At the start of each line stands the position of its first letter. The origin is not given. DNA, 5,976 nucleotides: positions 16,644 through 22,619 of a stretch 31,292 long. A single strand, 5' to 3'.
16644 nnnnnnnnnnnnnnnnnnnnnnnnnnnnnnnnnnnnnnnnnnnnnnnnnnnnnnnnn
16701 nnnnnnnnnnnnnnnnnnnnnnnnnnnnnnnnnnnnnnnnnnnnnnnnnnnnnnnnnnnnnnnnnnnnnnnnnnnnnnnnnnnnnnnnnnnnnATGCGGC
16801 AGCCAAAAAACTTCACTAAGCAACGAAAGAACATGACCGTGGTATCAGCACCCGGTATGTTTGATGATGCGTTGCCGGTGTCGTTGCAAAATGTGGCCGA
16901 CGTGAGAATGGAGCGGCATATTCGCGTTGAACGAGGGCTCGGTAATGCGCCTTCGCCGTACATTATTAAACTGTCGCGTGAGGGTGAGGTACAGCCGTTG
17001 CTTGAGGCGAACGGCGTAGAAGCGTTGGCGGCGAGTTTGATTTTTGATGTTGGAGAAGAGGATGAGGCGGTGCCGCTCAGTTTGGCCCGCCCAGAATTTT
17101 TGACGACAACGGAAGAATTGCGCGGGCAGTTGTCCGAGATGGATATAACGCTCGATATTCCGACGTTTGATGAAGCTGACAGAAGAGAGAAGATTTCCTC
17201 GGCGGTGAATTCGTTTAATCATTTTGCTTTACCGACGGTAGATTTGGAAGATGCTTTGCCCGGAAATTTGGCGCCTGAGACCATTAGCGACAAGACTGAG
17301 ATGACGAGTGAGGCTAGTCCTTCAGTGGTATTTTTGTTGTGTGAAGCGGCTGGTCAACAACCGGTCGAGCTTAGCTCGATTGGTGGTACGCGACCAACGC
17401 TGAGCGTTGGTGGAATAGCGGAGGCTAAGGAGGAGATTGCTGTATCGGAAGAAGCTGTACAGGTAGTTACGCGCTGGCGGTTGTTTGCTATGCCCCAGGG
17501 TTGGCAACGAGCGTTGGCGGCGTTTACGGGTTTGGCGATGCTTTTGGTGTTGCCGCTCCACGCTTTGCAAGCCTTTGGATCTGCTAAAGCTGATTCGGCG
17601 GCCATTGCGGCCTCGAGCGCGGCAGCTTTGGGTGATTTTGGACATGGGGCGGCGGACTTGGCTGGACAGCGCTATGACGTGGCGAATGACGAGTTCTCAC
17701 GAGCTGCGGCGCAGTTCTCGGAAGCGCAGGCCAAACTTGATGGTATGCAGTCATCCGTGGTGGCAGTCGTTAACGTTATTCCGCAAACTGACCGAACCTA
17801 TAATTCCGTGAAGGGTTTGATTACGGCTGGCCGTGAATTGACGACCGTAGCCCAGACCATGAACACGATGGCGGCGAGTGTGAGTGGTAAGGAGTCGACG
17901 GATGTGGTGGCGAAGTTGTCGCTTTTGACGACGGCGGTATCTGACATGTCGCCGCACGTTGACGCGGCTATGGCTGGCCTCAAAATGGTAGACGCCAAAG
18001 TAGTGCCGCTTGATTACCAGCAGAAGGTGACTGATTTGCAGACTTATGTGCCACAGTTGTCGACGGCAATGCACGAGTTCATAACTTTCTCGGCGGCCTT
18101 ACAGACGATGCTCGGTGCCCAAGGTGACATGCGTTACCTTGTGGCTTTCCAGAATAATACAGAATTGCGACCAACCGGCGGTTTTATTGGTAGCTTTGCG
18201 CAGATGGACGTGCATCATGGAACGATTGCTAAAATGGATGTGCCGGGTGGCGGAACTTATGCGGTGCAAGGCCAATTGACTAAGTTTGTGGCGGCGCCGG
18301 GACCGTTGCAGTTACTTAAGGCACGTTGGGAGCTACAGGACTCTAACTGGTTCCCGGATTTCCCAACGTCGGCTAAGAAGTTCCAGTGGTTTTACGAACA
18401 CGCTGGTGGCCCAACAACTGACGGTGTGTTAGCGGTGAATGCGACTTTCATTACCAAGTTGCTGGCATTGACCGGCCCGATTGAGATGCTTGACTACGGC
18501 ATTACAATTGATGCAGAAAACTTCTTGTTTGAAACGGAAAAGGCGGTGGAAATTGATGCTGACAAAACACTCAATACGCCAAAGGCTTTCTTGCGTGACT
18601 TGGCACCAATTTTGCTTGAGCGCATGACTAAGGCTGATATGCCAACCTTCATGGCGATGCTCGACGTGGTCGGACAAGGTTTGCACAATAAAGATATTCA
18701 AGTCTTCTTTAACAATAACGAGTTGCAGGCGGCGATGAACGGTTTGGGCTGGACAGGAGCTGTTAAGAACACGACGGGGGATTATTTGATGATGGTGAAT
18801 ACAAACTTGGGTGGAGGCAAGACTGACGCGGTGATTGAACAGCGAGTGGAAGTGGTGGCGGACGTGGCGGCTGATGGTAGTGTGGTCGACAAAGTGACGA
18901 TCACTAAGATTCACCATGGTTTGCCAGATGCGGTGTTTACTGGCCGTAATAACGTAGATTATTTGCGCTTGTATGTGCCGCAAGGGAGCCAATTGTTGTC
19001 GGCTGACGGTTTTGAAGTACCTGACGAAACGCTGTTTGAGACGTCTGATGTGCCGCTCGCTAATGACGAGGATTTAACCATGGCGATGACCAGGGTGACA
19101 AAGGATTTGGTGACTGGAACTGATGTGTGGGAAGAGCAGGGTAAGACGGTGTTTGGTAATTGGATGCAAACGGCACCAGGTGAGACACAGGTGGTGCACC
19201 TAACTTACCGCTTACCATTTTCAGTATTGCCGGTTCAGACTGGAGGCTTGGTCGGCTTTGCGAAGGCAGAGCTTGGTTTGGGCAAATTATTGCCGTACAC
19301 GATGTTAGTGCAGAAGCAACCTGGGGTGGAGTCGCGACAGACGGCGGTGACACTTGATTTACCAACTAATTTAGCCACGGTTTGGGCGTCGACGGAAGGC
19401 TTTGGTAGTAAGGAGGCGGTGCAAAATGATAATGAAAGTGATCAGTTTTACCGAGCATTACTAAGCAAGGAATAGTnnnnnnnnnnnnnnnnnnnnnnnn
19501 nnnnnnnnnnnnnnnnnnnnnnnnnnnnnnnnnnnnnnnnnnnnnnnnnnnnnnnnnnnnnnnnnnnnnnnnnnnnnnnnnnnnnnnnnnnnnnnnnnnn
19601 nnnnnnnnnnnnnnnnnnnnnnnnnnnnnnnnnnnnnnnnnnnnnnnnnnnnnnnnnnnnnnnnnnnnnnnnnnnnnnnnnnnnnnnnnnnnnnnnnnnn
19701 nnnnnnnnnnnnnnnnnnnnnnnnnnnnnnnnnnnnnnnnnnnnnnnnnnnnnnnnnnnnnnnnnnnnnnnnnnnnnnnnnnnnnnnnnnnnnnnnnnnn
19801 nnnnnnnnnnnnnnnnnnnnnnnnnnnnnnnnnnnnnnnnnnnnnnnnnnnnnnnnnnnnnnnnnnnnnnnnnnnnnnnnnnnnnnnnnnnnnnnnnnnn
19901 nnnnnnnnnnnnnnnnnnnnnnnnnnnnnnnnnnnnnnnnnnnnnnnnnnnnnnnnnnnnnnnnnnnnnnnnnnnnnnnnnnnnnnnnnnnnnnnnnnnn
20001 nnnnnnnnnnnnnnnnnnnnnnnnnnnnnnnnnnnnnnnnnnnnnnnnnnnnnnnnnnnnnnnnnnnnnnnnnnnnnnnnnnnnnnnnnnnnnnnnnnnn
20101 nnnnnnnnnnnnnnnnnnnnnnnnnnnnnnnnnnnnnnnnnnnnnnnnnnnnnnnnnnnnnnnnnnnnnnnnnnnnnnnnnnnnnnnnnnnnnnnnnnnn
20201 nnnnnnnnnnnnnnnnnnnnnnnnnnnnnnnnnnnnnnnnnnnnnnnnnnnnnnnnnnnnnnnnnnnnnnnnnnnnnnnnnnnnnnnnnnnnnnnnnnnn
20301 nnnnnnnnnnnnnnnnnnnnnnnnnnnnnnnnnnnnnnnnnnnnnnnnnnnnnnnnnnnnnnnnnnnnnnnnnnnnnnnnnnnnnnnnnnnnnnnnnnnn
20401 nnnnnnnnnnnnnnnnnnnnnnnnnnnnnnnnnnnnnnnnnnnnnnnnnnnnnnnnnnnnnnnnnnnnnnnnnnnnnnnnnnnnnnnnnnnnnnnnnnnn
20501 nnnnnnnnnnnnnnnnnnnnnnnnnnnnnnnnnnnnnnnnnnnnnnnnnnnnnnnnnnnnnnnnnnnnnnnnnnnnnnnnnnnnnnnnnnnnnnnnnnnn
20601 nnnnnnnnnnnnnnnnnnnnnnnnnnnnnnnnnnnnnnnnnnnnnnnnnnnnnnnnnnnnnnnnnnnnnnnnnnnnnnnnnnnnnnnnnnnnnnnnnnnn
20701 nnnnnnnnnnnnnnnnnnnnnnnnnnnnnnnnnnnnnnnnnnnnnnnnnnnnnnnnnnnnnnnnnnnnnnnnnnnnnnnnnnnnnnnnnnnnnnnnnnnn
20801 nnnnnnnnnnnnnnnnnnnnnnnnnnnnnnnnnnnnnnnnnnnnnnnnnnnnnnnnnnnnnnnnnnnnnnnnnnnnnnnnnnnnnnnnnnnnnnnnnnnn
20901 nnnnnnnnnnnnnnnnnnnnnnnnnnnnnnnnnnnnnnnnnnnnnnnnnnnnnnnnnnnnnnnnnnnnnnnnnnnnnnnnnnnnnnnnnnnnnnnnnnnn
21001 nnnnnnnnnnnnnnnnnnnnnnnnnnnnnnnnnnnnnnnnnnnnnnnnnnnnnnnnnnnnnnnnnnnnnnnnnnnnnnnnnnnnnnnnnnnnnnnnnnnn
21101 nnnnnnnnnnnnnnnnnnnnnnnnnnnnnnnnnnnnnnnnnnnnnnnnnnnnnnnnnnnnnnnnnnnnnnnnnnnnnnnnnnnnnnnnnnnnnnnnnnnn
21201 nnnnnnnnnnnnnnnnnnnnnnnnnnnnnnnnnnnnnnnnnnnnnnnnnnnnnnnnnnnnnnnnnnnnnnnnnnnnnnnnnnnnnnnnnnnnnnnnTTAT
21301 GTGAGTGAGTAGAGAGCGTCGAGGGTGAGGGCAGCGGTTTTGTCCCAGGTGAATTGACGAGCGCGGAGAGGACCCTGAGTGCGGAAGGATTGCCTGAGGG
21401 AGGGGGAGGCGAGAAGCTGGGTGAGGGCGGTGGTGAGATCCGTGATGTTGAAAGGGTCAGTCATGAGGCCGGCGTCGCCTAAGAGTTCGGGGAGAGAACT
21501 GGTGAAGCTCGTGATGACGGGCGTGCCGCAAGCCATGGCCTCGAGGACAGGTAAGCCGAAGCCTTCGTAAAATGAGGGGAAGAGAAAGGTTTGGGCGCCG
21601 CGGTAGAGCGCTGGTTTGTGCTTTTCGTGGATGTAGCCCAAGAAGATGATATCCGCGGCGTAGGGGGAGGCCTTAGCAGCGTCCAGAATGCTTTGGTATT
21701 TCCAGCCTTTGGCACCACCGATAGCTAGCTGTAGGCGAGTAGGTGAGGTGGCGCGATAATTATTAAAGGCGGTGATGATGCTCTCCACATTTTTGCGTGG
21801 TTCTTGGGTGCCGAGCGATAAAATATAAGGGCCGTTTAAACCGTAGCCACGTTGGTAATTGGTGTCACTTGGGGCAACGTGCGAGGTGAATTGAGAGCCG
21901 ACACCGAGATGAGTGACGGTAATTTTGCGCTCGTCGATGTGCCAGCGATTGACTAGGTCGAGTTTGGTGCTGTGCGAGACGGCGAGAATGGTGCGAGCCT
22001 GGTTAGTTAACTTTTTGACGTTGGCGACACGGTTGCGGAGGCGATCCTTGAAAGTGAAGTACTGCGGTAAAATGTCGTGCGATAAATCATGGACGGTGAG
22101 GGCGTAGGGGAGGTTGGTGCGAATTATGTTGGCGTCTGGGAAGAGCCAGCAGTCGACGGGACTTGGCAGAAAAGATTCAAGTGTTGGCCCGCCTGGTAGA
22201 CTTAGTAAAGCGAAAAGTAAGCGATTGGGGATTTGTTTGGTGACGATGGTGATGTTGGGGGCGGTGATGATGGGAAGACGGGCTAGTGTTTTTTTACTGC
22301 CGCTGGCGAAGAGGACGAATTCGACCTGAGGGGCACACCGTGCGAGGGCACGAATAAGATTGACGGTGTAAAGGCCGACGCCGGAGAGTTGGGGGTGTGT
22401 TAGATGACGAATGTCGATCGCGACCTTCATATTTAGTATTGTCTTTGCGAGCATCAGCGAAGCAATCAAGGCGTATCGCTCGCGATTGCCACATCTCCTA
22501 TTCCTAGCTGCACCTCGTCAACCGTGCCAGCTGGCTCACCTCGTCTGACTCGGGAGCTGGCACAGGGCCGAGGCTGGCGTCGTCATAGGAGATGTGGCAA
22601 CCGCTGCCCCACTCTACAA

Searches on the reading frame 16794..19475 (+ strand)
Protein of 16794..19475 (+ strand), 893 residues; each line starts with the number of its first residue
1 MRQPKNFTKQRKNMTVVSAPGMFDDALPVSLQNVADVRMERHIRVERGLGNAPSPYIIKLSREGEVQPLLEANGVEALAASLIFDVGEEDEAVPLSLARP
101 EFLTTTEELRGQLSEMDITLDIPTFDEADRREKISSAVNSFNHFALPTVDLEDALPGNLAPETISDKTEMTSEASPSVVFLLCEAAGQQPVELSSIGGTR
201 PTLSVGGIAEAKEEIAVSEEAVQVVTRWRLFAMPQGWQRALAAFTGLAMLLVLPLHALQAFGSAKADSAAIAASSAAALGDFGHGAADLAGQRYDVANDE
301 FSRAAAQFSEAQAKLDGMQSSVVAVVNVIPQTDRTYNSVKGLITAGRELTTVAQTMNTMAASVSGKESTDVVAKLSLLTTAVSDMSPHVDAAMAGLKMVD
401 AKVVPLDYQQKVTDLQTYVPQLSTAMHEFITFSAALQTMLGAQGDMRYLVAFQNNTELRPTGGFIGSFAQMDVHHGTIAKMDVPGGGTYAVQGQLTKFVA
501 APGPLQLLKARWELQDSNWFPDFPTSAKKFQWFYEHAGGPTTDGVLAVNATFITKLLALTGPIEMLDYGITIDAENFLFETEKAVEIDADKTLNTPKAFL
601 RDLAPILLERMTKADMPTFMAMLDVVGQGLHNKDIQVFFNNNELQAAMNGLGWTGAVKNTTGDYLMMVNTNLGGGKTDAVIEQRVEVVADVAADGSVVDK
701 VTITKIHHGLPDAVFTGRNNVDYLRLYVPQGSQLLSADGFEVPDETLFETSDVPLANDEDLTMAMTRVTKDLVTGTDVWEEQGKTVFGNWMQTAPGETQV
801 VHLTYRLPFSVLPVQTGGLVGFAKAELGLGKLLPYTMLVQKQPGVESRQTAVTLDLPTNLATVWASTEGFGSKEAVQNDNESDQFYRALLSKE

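Call 22: search_protein_families(library=pfam, proteins=[window:16794-19475:+], max_evalue=0.001)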
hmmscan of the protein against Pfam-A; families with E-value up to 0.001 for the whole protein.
window:16794-19475:+ (893 aa): 1 family
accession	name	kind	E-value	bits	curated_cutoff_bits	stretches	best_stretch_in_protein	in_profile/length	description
PF13196.11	DUF4012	-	2.1e-27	96.9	28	1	444-578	2-136/144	Protein of unknown function (DUF4012)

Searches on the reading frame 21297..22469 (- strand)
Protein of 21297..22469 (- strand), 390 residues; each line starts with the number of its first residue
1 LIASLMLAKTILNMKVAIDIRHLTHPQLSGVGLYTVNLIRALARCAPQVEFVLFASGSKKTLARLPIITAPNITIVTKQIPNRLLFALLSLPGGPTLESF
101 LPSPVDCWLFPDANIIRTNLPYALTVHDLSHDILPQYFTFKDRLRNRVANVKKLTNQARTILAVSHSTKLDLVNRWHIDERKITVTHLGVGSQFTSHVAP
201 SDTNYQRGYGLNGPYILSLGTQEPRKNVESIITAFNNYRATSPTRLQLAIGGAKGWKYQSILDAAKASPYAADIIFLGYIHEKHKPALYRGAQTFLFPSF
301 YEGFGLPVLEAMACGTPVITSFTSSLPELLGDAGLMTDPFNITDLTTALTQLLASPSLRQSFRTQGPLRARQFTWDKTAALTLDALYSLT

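Call 85: search_protein_families(library=pfam, proteins=[window:21297-22469:-], max_evalue=0.001)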
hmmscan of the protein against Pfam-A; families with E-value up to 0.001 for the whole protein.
window:21297-22469:- (390 aa): 6 families
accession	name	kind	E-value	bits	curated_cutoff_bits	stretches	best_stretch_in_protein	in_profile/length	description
PF00534.26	Glycos_transf_1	-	1.2e-29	103.5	26.4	1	212-366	14-169/172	Glycosyl transferases group 1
PF13692.12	Glyco_trans_1_4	-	5.7e-25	88.7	27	1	214-354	2-141/142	Glycosyl transferases group 1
PF13439.12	Glyco_transf_4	-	4e-11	43.7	28.5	1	29-190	2-166/170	Glycosyltransferase Family 4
PF20706.3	GT4-conflict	-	9.1e-11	41.8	26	1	149-333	138-323/385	Family 4 Glycosyltransferase in conflict systems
PF13524.12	Glyco_trans_1_2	-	1.4e-07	32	25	1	245-380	14-140/144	Glycosyl transferase-like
PF13579.12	Glyco_trans_4_4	-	7.5e-06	26.8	29.7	0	117-189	92-158/158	Glycosyl transferase 4-like domain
